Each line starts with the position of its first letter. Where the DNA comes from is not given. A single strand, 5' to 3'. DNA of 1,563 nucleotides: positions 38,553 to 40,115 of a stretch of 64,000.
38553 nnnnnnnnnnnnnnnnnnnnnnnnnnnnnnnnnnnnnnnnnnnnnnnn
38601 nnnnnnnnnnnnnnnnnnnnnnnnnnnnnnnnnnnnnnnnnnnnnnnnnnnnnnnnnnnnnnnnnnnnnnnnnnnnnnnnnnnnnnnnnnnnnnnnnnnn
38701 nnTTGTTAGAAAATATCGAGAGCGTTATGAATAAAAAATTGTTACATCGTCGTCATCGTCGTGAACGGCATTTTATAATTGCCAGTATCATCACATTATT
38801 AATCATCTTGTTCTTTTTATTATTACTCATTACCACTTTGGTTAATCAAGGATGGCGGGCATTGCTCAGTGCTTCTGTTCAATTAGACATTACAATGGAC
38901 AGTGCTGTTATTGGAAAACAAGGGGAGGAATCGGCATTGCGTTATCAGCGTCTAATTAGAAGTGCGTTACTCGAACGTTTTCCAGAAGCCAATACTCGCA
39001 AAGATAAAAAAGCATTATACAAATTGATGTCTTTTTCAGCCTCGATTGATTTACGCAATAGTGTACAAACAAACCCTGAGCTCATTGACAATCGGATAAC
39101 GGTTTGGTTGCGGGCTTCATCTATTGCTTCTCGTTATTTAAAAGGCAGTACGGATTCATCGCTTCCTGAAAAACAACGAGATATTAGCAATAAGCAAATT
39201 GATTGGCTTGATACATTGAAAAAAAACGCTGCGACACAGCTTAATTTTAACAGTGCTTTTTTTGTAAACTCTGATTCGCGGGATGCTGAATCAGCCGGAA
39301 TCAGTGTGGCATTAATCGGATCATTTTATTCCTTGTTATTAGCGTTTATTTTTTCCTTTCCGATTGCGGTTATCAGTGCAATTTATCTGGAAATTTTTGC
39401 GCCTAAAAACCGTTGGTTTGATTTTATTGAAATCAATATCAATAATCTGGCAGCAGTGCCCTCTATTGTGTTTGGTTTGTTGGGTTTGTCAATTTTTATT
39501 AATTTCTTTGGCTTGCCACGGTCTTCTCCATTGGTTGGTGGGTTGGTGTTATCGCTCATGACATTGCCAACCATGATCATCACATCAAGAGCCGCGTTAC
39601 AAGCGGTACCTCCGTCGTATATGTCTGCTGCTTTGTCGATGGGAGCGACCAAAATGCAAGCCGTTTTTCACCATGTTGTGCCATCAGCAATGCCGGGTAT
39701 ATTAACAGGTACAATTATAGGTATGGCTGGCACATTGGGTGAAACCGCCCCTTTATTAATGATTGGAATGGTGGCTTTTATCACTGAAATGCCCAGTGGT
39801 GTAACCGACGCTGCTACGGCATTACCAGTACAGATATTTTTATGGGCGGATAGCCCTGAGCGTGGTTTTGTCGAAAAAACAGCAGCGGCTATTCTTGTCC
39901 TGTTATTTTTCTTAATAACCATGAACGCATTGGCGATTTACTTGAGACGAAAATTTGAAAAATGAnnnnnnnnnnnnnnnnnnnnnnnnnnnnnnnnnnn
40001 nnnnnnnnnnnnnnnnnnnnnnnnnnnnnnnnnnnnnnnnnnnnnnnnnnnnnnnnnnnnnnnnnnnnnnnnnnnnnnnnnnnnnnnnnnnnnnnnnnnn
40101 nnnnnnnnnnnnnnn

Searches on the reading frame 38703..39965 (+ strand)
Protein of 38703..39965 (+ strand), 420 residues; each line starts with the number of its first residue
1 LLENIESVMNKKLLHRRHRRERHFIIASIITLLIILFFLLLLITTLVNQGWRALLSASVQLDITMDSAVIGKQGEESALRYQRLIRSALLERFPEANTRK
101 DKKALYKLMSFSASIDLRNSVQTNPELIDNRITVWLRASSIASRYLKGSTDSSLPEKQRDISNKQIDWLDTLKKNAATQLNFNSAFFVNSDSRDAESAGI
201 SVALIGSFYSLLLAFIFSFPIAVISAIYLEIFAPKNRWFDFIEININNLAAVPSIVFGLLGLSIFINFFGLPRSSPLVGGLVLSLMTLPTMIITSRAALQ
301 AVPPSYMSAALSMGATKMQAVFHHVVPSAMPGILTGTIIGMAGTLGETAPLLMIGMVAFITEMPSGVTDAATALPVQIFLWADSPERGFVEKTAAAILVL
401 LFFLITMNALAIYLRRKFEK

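Call 88: search_protein_families(library=pfam, proteins=[window:38703-39965:+], max_evalue=0.00001)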
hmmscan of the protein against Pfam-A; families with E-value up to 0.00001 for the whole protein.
window:38703-39965:+ (420 aa): 2 families
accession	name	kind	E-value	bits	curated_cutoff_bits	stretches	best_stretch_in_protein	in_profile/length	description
PF11812.13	DUF3333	-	2.4e-32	112.6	26.5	1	12-156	2-151/151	Domain of unknown function (DUF3333)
PF00528.27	BPD_transp_1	-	2.8e-17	63.5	26.4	1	220-418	3-182/184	Binding-protein-dependent transport system inner membrane component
